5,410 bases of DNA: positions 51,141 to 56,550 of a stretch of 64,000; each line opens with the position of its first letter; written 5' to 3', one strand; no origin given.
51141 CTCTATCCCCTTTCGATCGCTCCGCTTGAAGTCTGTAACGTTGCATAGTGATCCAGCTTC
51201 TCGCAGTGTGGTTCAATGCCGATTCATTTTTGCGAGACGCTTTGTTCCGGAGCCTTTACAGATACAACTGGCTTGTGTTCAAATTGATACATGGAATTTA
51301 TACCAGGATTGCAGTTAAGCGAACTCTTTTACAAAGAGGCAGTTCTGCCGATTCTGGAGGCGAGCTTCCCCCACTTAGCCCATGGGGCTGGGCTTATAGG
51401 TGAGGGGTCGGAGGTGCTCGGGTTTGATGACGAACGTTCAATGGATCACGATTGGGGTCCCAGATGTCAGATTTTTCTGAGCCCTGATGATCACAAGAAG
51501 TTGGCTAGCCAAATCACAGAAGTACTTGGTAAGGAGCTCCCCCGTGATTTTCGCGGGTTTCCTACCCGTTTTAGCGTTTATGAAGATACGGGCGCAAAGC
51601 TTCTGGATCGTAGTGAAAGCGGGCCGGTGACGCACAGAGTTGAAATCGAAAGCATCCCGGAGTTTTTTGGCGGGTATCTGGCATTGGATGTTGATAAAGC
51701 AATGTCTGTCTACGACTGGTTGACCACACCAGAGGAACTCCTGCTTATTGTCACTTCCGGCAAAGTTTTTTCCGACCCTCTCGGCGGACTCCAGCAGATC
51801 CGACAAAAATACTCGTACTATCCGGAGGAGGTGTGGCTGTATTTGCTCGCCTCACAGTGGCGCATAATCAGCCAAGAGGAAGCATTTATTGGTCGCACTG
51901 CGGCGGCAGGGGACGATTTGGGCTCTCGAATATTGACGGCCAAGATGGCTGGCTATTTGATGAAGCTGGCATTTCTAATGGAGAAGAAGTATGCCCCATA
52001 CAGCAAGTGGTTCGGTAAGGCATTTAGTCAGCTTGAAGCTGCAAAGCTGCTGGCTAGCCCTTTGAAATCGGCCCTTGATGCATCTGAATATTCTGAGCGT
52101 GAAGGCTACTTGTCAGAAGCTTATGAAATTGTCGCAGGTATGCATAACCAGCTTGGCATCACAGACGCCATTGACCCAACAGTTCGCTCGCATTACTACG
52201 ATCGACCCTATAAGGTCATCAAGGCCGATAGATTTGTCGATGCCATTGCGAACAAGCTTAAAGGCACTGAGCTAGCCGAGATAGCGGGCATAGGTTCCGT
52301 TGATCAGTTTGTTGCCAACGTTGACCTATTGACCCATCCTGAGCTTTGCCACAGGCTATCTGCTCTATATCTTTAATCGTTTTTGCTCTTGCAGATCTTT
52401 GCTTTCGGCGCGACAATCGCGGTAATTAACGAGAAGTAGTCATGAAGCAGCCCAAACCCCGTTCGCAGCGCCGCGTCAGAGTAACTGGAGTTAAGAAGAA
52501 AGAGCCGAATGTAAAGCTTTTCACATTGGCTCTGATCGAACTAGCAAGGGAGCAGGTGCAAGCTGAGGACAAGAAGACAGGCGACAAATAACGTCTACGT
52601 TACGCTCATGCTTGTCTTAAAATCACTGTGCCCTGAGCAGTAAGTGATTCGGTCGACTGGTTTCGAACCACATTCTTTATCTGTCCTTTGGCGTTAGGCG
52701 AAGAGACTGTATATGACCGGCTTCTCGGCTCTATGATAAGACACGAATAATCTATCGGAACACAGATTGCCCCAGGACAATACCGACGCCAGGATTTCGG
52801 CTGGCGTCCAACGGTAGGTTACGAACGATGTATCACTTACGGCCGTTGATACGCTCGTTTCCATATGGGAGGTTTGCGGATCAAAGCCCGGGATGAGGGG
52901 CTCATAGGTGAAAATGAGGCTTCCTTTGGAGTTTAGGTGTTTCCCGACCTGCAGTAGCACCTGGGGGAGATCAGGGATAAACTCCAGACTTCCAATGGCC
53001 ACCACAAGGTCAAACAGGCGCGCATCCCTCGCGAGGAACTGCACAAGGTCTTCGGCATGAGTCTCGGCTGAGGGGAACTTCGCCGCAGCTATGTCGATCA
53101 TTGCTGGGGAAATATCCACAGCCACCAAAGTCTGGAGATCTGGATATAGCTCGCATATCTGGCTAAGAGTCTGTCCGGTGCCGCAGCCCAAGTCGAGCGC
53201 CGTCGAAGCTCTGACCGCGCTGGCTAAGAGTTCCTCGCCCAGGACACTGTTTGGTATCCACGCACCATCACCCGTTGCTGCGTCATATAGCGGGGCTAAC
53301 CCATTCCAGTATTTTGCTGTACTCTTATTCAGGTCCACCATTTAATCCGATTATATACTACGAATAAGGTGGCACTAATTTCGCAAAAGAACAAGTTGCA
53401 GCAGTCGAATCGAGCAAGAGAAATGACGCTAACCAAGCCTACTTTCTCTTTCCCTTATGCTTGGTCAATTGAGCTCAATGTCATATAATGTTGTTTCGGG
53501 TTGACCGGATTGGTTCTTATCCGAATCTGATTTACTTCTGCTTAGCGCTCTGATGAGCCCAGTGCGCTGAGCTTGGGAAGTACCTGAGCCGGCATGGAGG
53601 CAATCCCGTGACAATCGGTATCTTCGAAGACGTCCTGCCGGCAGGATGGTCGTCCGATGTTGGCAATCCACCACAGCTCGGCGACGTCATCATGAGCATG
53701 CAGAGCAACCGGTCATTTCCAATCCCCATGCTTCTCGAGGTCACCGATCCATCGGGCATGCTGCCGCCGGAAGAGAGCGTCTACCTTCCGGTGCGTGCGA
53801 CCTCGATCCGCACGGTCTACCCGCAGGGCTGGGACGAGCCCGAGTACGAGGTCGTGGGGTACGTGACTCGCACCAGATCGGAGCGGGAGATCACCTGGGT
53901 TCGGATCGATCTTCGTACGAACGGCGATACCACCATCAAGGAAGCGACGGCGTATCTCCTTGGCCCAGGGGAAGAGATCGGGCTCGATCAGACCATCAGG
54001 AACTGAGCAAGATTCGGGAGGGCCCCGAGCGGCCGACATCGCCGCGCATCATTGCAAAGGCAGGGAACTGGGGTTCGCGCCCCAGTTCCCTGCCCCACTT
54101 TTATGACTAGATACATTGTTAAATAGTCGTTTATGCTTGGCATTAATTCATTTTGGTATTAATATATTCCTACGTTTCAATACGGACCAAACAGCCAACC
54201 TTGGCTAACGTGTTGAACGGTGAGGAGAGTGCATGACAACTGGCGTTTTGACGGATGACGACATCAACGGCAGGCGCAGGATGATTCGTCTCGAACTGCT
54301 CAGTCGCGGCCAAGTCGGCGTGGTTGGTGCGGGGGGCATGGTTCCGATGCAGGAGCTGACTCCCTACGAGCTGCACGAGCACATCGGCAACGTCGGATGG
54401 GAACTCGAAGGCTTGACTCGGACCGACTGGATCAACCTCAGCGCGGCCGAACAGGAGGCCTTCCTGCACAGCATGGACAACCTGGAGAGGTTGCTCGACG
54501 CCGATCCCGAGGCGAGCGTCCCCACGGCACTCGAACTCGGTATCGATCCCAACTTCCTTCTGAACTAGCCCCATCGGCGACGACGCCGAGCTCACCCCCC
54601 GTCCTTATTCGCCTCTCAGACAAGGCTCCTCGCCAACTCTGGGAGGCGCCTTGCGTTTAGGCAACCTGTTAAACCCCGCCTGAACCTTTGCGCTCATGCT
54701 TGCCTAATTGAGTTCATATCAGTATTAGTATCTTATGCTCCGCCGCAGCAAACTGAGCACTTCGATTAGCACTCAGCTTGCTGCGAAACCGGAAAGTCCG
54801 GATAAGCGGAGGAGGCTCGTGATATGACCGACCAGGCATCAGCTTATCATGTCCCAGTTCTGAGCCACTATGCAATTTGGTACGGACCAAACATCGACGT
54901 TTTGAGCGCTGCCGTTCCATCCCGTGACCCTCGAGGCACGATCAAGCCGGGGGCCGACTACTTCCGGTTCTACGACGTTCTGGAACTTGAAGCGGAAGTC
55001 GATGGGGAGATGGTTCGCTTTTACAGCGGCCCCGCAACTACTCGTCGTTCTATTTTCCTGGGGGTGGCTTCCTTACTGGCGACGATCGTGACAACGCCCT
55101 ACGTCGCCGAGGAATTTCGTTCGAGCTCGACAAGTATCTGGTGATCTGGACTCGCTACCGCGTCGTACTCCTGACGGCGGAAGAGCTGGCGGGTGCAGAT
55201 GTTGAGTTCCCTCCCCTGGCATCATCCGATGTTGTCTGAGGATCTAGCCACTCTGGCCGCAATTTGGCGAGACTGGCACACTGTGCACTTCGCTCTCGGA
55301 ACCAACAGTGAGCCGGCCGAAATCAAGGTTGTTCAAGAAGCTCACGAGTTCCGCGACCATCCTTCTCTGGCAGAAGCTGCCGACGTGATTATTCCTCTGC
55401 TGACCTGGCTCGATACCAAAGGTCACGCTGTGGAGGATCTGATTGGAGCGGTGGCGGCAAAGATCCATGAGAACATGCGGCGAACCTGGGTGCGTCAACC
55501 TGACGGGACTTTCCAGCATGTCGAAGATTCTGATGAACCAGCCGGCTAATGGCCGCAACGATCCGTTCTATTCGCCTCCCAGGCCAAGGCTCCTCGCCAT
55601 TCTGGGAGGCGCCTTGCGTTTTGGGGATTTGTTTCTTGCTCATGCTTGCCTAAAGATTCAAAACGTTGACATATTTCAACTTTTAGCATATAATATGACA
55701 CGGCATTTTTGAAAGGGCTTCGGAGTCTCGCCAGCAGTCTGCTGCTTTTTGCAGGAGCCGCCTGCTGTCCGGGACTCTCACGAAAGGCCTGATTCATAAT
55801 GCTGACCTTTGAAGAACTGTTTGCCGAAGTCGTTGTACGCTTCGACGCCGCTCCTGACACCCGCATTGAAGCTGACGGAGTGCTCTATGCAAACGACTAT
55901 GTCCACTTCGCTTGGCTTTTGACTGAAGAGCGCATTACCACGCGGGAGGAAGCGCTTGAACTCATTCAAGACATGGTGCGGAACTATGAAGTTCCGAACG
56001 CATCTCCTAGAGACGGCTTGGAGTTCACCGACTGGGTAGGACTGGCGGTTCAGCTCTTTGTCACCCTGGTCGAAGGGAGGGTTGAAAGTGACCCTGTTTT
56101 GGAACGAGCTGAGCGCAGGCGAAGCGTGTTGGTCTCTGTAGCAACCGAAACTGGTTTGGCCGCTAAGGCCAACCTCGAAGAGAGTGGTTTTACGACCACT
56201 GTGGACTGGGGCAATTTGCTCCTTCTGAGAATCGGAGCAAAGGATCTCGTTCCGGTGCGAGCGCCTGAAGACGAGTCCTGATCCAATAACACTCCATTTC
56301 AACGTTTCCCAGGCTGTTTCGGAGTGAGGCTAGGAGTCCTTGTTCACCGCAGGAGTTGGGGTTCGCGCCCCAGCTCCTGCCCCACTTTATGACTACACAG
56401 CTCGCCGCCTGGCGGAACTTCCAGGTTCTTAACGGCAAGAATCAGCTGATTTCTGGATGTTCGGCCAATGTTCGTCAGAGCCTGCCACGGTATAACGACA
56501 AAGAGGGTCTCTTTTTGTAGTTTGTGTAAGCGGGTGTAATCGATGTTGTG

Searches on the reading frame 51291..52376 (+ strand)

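Call 66: search_protein_families(library=pfam, proteins=[window:51291-52376:+], max_evalue=0.01)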
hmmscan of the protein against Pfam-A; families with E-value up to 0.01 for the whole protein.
window:51291-52376:+ (361 aa): 1 family
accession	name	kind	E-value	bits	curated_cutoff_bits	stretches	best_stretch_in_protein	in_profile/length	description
PF13228.11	DUF4037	-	1.5e-31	109.6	22.1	1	143-241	1-101/101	Domain of unknown function (DUF4037)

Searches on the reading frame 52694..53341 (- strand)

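Call 66: search_protein_families(library=pfam, proteins=[window:52694-53341:-], max_evalue=0.01)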
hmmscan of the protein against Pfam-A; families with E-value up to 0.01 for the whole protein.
window:52694-53341:- (215 aa): 9 families
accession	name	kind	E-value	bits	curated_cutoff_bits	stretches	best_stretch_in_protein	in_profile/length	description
PF08242.18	Methyltransf_12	-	1.7e-18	67.5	30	1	49-141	1-97/98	Methyltransferase domain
PF13649.12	Methyltransf_25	-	4.7e-14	53.3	27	1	49-140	2-97/97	Methyltransferase domain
PF13489.12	Methyltransf_23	-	5.8e-14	52.6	27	1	38-146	16-118/164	Methyltransferase domain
PF08241.18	Methyltransf_11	-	4.1e-13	50.2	21.2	1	49-144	1-95/95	Methyltransferase domain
PF13847.12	Methyltransf_31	-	5.8e-11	42.7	27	1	46-147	5-112/145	Methyltransferase domain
PF05175.20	MTS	-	0.00034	20.7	23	1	36-106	20-89/170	Methyltransferase small domain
PF01209.24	Ubie_methyltran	-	0.00068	19.5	20.1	1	42-106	45-106/233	ubiE/COQ5 methyltransferase family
PF00891.24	Methyltransf_2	-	0.0058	16.4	22.3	1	46-104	64-117/210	O-methyltransferase domain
PF02390.23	Methyltransf_4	-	0.0067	16.4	24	0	46-92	3-48/173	Putative methyltransferase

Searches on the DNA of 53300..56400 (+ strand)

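Call 88: search_dna_similar(query=window:53300-56400:+, collection=phages, mode=distant, max_evalue=0.001, max_rows=8)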
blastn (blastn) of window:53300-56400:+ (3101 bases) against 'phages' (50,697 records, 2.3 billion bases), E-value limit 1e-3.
No match.

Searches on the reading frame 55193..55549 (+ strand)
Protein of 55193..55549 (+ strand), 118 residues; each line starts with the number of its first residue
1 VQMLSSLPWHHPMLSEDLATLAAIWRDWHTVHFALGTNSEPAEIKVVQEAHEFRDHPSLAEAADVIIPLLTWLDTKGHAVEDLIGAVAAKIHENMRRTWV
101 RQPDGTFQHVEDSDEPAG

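Call 87: search_dna_similar(query=window:55193-55549:+, collection=phages, mode=protein, max_evalue=0.01, max_rows=8)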
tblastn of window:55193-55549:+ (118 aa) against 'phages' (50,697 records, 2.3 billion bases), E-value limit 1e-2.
No match.
